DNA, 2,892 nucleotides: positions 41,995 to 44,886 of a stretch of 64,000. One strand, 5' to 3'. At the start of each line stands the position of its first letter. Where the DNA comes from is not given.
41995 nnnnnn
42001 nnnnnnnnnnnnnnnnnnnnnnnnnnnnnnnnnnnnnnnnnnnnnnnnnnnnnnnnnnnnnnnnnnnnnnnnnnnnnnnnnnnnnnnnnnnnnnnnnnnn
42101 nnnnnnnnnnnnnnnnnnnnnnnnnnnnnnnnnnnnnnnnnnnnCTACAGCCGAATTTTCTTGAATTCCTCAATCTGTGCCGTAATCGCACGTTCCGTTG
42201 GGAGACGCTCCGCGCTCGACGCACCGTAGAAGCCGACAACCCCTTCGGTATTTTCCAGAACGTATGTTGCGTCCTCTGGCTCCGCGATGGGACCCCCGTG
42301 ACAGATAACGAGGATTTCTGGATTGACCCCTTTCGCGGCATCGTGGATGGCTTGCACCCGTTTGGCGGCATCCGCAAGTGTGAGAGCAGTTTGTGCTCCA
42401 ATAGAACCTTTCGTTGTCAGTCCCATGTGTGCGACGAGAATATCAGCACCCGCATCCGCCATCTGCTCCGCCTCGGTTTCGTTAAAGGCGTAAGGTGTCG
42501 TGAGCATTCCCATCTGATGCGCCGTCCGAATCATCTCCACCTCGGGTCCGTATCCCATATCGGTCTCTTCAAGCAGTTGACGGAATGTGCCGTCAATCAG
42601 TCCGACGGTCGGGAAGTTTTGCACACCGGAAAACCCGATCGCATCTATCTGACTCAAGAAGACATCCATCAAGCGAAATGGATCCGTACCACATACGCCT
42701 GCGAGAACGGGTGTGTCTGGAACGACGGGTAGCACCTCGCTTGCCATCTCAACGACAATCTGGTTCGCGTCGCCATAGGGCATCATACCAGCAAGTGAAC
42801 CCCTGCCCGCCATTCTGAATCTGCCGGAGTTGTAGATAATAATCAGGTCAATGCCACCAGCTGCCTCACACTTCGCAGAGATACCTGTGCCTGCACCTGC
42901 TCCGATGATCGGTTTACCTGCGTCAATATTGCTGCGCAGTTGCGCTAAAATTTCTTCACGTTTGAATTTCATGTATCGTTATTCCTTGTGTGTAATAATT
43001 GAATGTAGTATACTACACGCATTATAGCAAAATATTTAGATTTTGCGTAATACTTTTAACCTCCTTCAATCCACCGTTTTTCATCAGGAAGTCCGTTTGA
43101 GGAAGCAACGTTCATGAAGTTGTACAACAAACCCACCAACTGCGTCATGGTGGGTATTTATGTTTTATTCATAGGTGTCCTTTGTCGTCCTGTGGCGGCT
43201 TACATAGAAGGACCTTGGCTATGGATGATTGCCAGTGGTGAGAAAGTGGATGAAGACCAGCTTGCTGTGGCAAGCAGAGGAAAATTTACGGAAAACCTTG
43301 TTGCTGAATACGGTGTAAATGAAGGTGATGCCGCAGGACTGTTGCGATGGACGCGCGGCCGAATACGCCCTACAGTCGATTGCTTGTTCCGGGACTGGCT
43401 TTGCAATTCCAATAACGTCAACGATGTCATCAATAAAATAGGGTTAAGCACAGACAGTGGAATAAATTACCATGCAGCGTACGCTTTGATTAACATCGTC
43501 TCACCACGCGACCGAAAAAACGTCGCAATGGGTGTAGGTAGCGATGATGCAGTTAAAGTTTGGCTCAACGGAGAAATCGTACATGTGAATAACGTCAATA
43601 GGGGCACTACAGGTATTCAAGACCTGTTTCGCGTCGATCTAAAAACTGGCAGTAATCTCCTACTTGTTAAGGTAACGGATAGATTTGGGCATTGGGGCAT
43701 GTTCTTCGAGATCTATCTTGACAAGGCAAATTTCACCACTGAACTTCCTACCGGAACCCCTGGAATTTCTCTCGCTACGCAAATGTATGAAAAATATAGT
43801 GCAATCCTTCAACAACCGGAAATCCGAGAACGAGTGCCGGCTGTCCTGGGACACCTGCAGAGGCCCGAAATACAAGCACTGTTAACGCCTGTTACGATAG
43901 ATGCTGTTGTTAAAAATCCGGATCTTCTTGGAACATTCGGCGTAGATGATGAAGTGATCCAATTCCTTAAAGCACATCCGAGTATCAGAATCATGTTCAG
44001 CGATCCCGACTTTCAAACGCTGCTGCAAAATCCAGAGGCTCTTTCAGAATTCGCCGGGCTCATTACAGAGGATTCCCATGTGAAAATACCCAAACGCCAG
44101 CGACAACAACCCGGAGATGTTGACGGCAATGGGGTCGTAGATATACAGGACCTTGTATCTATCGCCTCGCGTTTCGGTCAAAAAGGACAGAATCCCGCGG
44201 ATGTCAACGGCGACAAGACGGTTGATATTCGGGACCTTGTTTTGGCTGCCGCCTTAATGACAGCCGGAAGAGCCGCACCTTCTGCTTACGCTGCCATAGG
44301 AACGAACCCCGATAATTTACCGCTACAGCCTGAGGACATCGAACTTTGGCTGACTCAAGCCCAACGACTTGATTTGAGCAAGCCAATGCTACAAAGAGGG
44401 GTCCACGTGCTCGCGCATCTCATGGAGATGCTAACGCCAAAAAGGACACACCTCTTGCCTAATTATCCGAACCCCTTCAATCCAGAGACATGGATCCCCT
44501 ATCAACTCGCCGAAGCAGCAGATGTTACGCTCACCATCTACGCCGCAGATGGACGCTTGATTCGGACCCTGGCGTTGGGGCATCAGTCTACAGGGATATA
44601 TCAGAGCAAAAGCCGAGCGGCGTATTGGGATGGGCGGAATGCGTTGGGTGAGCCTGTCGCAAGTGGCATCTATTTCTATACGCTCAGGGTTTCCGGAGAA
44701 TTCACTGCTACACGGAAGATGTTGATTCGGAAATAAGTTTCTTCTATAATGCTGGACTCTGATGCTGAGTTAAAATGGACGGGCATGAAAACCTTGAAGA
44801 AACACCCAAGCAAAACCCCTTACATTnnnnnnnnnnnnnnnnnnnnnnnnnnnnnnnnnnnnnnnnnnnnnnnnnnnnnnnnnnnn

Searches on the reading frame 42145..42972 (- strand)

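Call 80: search_protein_families(library=pfam, proteins=[window:42145-42972:-], max_evalue=0.00001)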
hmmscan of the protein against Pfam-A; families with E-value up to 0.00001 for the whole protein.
window:42145-42972:- (275 aa): 1 family
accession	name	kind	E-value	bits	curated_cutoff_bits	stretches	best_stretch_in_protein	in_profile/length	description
PF09370.16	PEP_hydrolase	-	1.6e-133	444.3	33.8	1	7-273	1-267/267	Phosphoenolpyruvate hydrolase-like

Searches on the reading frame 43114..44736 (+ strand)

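Call 80: search_protein_families(library=pfam, proteins=[window:43114-44736:+], max_evalue=0.00001)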
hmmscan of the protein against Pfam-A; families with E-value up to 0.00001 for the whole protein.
window:43114-44736:+ (540 aa): 1 family
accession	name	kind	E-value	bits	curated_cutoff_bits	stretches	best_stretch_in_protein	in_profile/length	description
PF13860.13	FlgD_ig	-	6.1e-09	36.2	27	1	463-527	16-74/79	FlgD Ig-like domain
